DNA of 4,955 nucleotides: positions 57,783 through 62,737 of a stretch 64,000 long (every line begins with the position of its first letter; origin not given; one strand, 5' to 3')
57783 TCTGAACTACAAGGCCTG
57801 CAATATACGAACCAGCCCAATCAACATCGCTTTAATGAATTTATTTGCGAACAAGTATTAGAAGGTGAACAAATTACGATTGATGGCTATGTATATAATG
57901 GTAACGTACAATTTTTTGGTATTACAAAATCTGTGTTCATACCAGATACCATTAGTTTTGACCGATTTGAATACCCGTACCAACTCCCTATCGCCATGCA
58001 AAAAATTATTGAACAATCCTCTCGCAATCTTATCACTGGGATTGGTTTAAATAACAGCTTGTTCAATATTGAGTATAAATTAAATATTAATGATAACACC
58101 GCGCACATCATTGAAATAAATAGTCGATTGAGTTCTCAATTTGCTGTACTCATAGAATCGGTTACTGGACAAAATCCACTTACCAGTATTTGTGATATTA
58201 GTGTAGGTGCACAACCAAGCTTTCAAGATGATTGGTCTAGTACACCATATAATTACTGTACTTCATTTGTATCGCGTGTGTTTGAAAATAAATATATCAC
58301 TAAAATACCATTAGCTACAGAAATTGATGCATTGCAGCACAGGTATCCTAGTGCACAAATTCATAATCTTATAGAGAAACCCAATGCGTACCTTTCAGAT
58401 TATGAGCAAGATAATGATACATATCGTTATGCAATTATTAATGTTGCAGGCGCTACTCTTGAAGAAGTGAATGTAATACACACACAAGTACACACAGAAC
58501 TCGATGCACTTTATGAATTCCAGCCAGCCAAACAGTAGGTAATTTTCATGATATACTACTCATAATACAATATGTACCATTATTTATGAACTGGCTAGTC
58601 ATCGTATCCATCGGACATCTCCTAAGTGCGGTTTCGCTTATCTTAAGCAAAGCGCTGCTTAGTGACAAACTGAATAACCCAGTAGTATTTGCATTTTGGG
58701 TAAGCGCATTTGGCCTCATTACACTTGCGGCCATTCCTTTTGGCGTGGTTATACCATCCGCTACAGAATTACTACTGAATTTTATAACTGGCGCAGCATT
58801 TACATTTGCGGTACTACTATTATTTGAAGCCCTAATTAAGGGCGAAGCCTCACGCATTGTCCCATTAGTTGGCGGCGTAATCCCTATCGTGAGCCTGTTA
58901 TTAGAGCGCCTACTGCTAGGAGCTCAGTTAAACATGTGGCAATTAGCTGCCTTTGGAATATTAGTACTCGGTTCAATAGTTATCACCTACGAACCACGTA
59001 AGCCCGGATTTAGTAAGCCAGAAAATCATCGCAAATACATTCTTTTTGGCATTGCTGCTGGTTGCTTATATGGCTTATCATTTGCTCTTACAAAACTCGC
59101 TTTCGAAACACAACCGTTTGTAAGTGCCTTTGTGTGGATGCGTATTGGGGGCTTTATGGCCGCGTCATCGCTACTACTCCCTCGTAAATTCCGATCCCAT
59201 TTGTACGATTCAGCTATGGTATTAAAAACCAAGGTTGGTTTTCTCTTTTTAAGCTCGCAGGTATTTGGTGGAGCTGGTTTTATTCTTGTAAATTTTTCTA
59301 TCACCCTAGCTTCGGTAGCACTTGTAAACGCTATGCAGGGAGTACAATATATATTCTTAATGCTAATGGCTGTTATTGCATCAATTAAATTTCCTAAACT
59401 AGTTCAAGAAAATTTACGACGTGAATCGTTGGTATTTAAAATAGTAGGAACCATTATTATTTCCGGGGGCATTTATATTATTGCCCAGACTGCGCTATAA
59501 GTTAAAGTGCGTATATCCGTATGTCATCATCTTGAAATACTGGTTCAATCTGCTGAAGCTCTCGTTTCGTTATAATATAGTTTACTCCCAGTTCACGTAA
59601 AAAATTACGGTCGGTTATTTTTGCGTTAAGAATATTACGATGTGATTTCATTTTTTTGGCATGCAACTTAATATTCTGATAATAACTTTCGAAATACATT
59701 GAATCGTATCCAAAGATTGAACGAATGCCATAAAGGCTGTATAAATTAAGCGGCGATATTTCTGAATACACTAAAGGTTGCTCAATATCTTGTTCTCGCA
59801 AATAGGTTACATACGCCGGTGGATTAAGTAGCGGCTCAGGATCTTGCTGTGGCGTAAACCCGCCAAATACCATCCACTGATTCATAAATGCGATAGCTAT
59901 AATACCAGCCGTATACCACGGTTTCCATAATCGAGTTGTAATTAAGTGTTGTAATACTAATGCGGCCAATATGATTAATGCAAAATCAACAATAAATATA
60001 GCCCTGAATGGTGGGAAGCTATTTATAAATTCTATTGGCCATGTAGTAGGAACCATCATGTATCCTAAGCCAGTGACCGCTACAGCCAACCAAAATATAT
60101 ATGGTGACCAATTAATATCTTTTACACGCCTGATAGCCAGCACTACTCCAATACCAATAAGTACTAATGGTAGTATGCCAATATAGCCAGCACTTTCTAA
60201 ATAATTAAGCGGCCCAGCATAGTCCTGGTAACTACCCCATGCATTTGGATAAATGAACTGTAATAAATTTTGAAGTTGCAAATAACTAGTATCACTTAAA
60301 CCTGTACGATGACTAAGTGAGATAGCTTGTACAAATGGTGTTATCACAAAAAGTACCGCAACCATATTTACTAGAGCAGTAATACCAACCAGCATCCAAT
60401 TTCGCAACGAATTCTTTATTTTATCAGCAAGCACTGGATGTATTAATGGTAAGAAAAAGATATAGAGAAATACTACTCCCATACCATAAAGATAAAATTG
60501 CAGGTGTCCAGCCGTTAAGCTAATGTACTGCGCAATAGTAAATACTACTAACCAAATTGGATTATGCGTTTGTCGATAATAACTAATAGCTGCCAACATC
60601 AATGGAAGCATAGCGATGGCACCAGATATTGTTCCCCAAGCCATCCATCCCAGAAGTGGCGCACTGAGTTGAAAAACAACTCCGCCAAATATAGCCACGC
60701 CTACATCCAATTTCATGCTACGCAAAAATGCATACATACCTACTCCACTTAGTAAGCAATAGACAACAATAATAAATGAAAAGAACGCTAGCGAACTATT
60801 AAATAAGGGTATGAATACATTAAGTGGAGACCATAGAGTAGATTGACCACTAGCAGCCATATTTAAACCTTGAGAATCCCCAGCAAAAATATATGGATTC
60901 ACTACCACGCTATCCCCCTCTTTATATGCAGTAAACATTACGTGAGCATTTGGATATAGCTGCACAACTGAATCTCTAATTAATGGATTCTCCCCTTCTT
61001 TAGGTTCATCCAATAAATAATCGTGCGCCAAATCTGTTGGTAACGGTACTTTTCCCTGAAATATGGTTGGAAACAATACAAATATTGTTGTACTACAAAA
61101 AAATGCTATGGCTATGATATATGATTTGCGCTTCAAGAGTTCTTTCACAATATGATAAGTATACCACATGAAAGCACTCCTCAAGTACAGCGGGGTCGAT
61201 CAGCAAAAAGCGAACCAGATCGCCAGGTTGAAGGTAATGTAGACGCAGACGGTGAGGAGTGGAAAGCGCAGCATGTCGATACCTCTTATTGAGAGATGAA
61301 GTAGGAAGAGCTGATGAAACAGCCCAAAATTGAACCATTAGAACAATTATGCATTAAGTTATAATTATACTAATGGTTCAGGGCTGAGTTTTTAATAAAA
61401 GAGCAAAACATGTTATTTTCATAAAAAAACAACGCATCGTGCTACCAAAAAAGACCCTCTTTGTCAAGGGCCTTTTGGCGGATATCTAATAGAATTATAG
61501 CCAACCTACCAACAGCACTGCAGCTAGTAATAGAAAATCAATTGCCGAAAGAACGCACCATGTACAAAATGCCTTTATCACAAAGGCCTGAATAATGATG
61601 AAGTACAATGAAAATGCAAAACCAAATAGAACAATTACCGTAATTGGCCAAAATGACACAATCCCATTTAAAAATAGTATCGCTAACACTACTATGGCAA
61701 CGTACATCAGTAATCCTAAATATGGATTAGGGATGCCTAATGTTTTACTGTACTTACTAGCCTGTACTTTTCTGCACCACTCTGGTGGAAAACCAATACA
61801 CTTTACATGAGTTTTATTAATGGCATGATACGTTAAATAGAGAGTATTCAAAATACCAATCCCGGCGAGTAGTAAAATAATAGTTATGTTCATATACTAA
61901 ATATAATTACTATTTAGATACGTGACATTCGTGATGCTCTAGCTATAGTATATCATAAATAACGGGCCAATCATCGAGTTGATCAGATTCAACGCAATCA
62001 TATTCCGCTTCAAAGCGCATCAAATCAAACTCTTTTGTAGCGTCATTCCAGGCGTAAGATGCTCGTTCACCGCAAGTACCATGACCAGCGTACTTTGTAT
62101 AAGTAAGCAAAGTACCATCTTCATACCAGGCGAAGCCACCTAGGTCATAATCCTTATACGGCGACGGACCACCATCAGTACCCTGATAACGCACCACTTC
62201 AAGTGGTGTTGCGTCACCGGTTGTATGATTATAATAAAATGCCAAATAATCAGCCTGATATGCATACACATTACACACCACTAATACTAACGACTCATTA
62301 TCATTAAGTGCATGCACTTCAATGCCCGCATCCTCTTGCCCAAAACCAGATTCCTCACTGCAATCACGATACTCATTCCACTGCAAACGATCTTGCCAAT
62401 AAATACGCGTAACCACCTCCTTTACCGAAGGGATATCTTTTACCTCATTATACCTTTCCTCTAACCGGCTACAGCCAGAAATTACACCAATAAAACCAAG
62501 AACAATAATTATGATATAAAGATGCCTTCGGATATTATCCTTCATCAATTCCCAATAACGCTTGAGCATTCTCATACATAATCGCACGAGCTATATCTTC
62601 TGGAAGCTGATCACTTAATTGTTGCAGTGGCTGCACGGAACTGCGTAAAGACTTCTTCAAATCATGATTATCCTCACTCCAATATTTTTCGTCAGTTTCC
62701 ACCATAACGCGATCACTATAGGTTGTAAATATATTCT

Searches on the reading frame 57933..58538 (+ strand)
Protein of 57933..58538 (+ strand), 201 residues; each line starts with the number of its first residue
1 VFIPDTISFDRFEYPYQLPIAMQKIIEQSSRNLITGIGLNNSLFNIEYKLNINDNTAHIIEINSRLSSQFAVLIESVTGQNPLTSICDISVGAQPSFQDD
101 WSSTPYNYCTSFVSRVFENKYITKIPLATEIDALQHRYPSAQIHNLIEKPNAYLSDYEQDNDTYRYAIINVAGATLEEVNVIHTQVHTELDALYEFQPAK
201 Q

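Call 65: search_protein_families(library=pfam, proteins=[window:57933-58538:+], max_evalue=0.01)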
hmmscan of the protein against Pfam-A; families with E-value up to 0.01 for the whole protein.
window:57933-58538:+ (201 aa): 1 family
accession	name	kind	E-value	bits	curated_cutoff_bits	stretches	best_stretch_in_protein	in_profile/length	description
PF02786.22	CPSase_L_D2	-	0.00011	22.2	19.8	1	23-92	138-205/211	Carbamoyl-phosphate synthase L chain, ATP binding domain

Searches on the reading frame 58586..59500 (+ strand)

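Call 48: search_protein_families(library=pfam, proteins=[window:58586-59500:+], max_evalue=0.001)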
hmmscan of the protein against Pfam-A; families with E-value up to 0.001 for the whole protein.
window:58586-59500:+ (304 aa): 1 family
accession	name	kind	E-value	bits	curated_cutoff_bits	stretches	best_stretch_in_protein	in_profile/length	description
PF00892.27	EamA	-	3.6e-09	37.5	28.2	1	3-134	3-134/135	EamA-like transporter family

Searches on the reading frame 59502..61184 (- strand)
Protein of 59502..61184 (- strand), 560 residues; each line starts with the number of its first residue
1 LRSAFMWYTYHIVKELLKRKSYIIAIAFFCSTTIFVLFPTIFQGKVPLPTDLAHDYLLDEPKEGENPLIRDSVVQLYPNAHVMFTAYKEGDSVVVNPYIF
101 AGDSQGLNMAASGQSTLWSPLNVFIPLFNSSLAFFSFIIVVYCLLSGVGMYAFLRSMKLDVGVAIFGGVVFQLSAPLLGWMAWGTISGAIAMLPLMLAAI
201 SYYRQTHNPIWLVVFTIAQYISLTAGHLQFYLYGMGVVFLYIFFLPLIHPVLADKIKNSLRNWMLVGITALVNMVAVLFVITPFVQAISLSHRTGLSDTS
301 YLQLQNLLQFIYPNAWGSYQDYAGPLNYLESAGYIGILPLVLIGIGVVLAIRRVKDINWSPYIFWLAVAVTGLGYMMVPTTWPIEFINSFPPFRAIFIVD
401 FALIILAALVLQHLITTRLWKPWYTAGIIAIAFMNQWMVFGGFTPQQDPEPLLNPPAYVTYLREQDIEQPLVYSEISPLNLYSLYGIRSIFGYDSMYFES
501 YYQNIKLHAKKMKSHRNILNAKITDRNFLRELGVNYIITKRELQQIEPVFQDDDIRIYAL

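Call 48: search_protein_families(library=pfam, proteins=[window:59502-61184:-], max_evalue=0.001)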
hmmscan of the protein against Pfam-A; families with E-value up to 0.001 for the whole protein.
window:59502-61184:- (560 aa): 1 family
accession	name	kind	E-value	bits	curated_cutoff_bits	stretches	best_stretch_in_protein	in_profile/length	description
PF24677.1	DUF7657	-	1.6e-05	24.3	26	1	130-412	112-400/401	Domain of unknown function (DUF7657)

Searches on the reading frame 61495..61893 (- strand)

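Call 48: search_protein_families(library=pfam, proteins=[window:61495-61893:-], max_evalue=0.001)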
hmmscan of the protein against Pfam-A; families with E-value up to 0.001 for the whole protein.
window:61495-61893:- (132 aa): 1 family
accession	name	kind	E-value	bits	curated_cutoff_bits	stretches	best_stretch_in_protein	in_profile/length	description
PF07884.19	VKOR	-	1.1e-24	87.5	27.5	1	5-126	2-132/134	Vitamin K epoxide reductase family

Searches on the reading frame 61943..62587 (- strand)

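Call 48: search_protein_families(library=pfam, proteins=[window:61943-62587:-], max_evalue=0.001)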
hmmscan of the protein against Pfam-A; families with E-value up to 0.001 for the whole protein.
window:61943-62587:- (214 aa): 1 family
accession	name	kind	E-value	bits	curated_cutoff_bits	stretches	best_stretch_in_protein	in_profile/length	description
PF06674.16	DUF1176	-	1.5e-14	54.8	34.8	1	71-211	188-319/322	Protein of unknown function (DUF1176)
